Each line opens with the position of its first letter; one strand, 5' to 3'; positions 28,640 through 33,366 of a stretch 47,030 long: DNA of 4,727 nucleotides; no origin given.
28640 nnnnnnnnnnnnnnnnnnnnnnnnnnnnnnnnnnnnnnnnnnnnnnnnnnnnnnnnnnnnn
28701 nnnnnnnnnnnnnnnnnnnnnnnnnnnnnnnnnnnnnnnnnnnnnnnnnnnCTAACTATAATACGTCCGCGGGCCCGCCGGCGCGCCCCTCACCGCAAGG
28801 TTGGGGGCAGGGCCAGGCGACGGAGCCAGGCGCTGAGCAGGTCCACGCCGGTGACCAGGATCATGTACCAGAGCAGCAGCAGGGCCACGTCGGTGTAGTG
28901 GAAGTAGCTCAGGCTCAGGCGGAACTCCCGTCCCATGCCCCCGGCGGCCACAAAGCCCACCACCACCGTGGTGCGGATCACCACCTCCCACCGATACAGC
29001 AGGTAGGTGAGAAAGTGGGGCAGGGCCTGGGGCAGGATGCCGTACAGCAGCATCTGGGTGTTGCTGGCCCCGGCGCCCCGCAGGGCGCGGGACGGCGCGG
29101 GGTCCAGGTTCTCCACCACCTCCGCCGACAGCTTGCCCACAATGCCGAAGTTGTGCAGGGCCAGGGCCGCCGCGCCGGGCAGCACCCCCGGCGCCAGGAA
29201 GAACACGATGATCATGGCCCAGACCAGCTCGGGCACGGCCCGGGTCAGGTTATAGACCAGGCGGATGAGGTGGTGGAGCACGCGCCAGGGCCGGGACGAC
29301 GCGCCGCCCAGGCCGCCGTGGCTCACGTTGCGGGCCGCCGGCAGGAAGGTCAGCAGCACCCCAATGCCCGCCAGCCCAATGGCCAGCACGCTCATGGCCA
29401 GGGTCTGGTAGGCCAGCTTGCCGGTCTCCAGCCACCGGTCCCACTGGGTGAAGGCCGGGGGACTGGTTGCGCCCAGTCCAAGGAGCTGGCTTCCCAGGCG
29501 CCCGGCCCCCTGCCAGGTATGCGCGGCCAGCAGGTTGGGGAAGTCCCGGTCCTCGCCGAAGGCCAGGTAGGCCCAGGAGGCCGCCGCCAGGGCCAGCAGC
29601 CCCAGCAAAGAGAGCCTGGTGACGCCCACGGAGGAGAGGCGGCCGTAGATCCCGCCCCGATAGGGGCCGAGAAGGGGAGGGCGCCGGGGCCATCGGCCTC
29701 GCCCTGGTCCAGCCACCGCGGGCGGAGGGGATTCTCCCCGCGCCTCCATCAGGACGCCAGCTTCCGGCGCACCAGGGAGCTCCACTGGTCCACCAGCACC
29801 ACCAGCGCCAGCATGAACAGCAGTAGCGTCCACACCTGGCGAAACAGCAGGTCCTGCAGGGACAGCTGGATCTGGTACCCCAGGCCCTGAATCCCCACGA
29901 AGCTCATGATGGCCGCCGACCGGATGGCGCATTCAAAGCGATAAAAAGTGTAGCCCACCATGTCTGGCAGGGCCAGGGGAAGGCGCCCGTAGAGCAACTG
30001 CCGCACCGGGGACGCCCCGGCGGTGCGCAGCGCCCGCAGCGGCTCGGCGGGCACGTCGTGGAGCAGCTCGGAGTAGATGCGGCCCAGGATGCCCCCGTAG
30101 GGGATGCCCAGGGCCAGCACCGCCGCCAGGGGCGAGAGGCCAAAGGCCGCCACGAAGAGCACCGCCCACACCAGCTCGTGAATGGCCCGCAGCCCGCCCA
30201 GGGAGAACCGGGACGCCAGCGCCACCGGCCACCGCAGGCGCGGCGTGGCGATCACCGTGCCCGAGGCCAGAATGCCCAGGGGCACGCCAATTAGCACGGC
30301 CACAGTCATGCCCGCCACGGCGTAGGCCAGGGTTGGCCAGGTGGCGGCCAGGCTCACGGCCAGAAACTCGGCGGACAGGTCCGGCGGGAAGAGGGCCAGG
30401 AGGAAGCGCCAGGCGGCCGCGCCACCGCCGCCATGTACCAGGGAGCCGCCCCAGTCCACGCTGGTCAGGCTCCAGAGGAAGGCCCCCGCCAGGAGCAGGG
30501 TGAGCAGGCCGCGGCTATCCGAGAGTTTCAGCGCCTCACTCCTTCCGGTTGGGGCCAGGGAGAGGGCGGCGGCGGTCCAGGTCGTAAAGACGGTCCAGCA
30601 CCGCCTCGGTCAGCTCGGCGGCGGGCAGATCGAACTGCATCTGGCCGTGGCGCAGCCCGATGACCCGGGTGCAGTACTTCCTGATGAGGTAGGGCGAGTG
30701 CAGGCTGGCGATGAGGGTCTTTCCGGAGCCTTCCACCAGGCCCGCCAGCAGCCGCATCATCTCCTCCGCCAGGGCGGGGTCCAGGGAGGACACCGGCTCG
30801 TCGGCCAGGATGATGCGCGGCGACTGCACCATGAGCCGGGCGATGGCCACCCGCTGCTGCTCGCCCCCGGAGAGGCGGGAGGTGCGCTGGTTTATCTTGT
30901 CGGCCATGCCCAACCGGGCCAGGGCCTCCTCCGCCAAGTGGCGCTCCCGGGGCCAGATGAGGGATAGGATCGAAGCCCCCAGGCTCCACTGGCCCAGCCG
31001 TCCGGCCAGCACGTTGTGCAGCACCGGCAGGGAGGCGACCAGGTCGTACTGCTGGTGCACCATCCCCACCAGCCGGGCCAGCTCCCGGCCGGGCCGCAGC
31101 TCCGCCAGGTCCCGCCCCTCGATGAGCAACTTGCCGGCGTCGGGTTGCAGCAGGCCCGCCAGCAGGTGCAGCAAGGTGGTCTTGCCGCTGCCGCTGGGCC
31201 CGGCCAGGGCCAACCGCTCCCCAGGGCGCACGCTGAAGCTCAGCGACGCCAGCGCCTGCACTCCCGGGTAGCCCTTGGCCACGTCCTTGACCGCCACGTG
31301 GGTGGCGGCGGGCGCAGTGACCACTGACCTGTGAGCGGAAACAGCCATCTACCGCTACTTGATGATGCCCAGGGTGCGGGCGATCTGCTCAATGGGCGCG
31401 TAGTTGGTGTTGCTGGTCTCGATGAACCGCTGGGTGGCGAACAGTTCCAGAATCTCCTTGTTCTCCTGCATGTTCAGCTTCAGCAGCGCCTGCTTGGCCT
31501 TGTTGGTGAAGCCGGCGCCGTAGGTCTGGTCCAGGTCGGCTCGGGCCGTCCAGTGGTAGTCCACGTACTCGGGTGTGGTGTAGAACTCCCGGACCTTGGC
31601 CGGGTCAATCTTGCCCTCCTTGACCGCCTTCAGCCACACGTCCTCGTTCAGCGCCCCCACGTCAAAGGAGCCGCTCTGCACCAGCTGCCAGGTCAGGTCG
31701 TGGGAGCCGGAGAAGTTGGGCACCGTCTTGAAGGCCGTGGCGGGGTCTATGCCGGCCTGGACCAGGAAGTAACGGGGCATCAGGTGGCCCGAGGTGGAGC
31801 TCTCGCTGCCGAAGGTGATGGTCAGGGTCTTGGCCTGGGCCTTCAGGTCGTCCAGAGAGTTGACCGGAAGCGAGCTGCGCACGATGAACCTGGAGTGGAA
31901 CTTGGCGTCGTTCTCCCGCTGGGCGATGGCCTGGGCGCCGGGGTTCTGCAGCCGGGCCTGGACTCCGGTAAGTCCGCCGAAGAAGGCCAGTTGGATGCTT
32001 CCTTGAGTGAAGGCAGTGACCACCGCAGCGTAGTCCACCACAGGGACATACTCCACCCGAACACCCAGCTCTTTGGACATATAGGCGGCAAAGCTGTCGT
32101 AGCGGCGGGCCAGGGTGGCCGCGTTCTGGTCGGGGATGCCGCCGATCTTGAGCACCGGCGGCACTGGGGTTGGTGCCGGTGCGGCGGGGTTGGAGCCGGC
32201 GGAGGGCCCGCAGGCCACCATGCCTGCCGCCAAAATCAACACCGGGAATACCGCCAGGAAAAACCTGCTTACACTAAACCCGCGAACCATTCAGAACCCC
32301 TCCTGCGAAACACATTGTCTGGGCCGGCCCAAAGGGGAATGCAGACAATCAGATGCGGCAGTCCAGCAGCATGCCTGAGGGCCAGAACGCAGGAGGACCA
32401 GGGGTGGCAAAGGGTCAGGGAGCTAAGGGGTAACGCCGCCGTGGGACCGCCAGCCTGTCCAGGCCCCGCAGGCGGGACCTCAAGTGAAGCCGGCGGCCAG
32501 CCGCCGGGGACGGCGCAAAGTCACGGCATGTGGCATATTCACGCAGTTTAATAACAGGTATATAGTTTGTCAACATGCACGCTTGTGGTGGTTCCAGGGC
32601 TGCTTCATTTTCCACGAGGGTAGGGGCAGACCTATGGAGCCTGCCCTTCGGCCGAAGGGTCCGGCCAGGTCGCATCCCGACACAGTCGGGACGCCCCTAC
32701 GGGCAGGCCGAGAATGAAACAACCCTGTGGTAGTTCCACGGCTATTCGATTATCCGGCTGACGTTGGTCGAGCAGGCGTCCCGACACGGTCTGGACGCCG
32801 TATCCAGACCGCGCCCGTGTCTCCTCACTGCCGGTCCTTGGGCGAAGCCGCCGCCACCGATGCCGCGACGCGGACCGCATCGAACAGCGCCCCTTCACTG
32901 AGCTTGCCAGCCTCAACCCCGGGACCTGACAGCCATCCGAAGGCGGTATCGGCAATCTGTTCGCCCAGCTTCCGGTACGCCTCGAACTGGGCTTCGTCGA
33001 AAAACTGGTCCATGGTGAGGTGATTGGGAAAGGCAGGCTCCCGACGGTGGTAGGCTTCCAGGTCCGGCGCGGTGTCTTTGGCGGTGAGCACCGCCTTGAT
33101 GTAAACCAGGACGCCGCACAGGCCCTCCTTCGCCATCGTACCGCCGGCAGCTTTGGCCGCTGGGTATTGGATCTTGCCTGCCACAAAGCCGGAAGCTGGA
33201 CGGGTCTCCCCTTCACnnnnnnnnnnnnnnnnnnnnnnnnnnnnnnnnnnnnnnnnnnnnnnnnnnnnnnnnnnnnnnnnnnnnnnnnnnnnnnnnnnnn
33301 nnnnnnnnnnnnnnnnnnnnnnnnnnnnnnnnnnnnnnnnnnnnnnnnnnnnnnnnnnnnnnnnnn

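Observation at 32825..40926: Candidate bacterial oxylipin / lipid-peroxide pathway: OYE, dihaem CCP-like cytochrome, COX/alpha-DOX-like dioxygenase, membrane protein, plus split patatin lipase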

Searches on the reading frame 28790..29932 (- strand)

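Call 41: search_protein_families(library=pfam, proteins=[window:28790-29932:-], max_evalue=0.001)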
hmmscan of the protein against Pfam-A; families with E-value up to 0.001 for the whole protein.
window:28790-29932:- (380 aa): 1 family
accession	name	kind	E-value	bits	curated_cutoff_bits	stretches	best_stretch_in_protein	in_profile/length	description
PF00528.27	BPD_transp_1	-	7.6e-18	65.3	26.4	1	214-372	11-180/184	Binding-protein-dependent transport system inner membrane component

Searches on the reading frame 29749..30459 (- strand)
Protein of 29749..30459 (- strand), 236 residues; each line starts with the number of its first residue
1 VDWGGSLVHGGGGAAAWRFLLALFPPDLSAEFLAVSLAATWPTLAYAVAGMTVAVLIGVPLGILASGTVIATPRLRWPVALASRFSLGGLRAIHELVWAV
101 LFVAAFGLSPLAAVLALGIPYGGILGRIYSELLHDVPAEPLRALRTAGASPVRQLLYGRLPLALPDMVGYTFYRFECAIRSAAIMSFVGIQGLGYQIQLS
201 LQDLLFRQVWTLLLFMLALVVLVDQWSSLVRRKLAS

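Call 41: search_protein_families(library=pfam, proteins=[window:29749-30459:-], max_evalue=0.001)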
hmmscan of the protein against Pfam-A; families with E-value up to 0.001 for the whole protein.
window:29749-30459:- (236 aa): 1 family
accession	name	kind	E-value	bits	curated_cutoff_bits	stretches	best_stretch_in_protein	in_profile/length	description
PF00528.27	BPD_transp_1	-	5.1e-14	52.9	26.4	1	58-234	1-182/184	Binding-protein-dependent transport system inner membrane component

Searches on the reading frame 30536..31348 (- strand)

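Call 41: search_protein_families(library=pfam, proteins=[window:30536-31348:-], max_evalue=0.001)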
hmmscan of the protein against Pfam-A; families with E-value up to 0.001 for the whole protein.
window:30536-31348:- (270 aa): 2 families
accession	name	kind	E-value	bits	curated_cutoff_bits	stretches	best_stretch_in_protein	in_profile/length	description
PF00005.33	ABC_tran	-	2.7e-34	119.2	25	1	34-186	2-136/137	ABC transporter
PF13304.12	AAA_21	-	2.4e-08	34.9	27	0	173-222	255-303/304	AAA domain, putative AbiEii toxin, Type IV TA system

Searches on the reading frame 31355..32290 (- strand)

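Call 43: search_protein_families(library=pfam, proteins=[window:31355-32290:-], max_evalue=0.001)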
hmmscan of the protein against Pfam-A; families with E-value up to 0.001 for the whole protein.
window:31355-32290:- (311 aa): 1 family
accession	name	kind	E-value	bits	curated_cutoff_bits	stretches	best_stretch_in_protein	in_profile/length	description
PF12974.12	Phosphonate-bd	-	1.3e-63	215.1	27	1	49-297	1-242/242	ABC transporter, phosphonate, periplasmic substrate-binding protein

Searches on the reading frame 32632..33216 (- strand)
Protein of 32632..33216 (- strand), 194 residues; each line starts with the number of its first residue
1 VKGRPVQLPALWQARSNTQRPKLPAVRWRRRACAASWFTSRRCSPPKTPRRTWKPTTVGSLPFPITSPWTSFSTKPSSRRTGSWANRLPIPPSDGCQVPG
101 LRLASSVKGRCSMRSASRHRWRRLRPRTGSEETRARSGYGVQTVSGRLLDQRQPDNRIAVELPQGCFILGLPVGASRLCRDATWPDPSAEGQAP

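Call 43: search_protein_families(library=pfam, proteins=[window:32632-33216:-], max_evalue=0.001)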
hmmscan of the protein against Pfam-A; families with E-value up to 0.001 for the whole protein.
window:32632-33216:- (194 aa): 0 families
